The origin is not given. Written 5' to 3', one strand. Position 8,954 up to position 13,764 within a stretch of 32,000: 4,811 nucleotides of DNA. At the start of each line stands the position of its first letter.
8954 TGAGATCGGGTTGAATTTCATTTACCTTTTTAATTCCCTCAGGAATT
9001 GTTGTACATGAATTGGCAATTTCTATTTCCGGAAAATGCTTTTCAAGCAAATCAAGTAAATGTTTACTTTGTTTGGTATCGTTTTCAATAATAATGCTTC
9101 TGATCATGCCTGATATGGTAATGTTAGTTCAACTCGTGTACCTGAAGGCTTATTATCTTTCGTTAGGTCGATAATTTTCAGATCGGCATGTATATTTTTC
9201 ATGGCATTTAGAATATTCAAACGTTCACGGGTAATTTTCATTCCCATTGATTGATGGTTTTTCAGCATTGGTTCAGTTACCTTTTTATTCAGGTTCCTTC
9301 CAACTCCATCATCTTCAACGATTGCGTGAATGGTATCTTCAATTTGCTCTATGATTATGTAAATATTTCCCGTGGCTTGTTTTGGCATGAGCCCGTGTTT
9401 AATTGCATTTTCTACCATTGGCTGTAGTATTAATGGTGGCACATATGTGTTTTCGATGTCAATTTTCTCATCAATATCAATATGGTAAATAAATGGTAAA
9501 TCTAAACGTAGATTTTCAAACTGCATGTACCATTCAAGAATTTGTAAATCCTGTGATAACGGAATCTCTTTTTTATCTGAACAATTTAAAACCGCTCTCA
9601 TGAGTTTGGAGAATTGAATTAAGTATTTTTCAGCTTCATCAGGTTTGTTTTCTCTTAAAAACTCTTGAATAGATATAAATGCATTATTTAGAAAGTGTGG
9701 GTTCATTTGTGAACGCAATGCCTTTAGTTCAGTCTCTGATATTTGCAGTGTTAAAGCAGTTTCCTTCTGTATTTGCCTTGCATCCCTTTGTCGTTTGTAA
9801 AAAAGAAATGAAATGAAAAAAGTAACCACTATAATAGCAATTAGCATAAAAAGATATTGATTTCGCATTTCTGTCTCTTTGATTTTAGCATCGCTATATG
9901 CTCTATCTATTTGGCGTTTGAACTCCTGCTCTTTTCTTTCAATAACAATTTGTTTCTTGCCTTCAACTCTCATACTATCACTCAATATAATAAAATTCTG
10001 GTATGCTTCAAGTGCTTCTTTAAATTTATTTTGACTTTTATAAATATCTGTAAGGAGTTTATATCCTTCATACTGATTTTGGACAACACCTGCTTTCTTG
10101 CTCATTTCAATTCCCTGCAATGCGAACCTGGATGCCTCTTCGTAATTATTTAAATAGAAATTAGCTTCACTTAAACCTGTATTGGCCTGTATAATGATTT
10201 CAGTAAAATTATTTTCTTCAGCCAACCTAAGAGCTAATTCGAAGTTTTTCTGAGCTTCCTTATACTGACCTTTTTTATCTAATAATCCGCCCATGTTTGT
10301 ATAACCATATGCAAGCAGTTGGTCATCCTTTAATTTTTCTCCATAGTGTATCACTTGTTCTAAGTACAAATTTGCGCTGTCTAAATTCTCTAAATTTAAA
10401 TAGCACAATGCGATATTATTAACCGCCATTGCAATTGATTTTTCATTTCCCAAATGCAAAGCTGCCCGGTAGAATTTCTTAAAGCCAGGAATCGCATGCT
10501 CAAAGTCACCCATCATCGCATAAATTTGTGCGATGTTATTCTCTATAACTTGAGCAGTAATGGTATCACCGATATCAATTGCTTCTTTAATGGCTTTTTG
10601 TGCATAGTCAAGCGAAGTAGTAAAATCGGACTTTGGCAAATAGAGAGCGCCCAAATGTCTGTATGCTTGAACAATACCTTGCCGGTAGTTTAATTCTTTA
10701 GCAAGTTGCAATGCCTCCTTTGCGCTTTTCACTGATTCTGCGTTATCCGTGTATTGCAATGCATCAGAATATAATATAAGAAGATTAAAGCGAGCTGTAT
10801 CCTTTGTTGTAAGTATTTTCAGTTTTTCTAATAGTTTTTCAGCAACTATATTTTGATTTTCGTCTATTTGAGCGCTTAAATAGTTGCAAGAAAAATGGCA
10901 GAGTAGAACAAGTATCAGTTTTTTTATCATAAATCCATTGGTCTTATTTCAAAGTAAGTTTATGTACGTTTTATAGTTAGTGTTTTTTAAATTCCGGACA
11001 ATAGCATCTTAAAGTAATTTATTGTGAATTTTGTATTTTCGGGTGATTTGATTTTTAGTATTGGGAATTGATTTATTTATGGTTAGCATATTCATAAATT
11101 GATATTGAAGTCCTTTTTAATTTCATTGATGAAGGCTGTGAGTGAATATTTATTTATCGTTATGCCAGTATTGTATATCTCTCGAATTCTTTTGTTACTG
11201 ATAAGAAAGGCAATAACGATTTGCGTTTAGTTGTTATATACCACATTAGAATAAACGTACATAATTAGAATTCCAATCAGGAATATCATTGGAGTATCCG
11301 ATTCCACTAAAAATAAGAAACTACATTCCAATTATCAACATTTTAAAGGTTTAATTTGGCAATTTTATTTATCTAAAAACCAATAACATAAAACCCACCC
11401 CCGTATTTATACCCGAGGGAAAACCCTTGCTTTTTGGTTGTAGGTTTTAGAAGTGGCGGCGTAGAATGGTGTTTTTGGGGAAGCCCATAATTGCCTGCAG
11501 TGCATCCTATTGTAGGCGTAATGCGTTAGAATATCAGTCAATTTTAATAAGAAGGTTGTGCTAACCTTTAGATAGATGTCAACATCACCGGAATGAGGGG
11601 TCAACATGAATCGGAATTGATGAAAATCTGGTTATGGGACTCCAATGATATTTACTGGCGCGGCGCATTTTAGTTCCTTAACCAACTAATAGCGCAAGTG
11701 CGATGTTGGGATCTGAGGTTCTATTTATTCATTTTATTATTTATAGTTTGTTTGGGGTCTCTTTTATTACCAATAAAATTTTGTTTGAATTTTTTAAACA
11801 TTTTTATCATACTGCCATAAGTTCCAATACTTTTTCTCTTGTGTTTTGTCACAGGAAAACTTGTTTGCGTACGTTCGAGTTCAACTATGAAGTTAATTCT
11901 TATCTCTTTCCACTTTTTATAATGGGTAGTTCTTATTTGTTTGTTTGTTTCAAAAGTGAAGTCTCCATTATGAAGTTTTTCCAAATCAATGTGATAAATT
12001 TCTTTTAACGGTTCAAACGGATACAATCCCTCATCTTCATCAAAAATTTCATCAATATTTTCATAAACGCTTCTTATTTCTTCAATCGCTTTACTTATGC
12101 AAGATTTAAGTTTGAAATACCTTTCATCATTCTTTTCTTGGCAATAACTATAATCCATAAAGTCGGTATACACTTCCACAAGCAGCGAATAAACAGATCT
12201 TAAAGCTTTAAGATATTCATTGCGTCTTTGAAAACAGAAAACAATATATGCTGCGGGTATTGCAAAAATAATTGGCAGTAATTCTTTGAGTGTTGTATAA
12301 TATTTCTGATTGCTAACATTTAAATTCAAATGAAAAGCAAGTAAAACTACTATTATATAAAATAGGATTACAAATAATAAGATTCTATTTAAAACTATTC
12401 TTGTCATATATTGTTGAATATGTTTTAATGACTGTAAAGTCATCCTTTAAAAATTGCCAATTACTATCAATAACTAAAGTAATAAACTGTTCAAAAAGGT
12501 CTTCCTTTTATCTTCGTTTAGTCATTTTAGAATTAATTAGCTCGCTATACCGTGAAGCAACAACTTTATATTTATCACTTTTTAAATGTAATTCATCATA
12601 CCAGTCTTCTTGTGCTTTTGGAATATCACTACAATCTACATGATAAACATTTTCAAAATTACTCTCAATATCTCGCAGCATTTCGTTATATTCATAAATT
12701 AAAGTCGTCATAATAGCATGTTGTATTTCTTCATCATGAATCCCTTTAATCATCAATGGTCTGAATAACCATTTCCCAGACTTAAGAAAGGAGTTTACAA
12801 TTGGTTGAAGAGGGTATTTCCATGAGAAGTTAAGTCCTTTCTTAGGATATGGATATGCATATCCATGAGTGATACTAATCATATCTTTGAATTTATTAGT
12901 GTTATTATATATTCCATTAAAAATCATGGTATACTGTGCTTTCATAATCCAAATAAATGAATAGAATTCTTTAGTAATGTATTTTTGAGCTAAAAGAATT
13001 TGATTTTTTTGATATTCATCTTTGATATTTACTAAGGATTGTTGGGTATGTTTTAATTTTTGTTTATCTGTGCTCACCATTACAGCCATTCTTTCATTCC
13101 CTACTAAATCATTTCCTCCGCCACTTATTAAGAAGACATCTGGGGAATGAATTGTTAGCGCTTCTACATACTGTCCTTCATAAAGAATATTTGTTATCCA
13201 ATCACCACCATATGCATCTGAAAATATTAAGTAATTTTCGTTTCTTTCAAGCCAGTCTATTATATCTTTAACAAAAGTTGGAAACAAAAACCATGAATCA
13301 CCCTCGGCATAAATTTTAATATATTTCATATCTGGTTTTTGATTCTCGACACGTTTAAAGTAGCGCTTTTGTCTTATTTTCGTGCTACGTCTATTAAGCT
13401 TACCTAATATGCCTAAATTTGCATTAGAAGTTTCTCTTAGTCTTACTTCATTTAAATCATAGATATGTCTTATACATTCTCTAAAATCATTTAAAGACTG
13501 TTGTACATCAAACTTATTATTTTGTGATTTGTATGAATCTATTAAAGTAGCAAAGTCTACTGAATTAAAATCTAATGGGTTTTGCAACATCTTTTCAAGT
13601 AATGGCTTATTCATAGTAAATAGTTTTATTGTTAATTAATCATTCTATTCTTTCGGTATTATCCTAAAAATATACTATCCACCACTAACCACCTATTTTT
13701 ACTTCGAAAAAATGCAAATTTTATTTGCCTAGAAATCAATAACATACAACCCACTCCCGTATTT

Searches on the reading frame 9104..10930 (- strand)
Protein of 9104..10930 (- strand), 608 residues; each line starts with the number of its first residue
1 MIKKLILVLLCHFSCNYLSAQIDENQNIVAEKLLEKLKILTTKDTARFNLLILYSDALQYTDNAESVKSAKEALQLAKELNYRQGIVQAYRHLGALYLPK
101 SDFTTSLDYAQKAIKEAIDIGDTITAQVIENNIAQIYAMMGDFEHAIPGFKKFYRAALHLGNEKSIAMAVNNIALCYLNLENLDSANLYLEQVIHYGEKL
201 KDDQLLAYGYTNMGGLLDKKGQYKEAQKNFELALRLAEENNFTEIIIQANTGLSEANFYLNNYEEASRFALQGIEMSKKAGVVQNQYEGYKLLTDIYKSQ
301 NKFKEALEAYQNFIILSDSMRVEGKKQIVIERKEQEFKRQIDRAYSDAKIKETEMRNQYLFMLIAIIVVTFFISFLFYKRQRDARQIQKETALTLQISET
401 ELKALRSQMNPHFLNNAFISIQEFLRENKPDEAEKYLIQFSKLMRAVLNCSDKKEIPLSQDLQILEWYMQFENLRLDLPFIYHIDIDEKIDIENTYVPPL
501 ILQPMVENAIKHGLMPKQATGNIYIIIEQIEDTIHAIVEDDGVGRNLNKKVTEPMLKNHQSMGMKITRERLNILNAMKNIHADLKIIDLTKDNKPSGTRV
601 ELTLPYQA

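Call 7: search_protein_families(library=pfam, proteins=[window:9104-10930:-], max_evalue=0.001)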
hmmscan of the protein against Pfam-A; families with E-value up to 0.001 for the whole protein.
window:9104-10930:- (608 aa): 11 families
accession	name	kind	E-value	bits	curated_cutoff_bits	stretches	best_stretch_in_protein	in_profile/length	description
PF06580.19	His_kinase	-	3.7e-19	69.2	25.2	1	400-477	1-78/81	Histidine kinase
PF13424.12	TPR_12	-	9.6e-18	64.6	30.1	2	210-279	6-77/77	Tetratricopeptide repeat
PF17874.7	TPR_MalT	-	3.9e-15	56.4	45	2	133-313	3-187/336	MalT-like TPR region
PF00515.34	TPR_1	-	9.4e-12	44.7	27.8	1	207-240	1-34/34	Tetratricopeptide repeat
PF07719.23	TPR_2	-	4.2e-10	39.4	27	0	207-240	1-34/34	Tetratricopeptide repeat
PF13181.12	TPR_8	-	1.8e-08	34.3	25.7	0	209-240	3-34/34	Tetratricopeptide repeat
PF13374.12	TPR_10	-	2.2e-07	31.1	27.5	0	210-239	5-34/42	Tetratricopeptide repeat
PF13176.12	TPR_7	-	3.5e-07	30.2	27.9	0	292-312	4-24/36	Tetratricopeptide repeat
PF02518.31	HATPase_c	-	1.7e-06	28.9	26.4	1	501-607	9-110/111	Histidine kinase-, DNA gyrase B-, and HSP90-like ATPase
PF13428.12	TPR_14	-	0.0004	21.2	23.5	0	216-239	10-33/44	Tetratricopeptide repeat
PF10602.15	RPN7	-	0.00042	20.5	29.6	0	130-230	39-136/174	26S proteasome subunit RPN7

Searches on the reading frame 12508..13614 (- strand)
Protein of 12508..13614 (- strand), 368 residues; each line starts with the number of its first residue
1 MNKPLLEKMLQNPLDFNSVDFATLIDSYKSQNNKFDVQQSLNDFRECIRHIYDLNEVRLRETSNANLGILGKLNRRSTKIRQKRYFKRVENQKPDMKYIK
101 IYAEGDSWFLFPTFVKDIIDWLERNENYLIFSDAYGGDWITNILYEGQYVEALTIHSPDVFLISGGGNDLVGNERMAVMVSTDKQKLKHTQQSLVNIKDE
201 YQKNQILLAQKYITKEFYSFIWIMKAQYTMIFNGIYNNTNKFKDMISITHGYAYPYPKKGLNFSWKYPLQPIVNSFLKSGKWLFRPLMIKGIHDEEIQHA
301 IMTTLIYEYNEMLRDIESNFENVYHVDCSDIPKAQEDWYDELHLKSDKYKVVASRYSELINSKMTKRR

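Call 7: search_protein_families(library=pfam, proteins=[window:12508-13614:-], max_evalue=0.001)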
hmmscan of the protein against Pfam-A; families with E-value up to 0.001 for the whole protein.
window:12508-13614:- (368 aa): 1 family
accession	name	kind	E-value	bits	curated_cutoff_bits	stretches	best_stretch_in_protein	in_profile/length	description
PF13472.12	Lipase_GDSL_2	-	0.00033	21.6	32.9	0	133-180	39-85/178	GDSL-like Lipase/Acylhydrolase family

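Call 40: search_protein_families(library=padloc, proteins=[window:12508-13614:-], max_evalue=0.01)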
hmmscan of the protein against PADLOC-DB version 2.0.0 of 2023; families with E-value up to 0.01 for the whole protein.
window:12508-13614:- (368 aa): 0 families
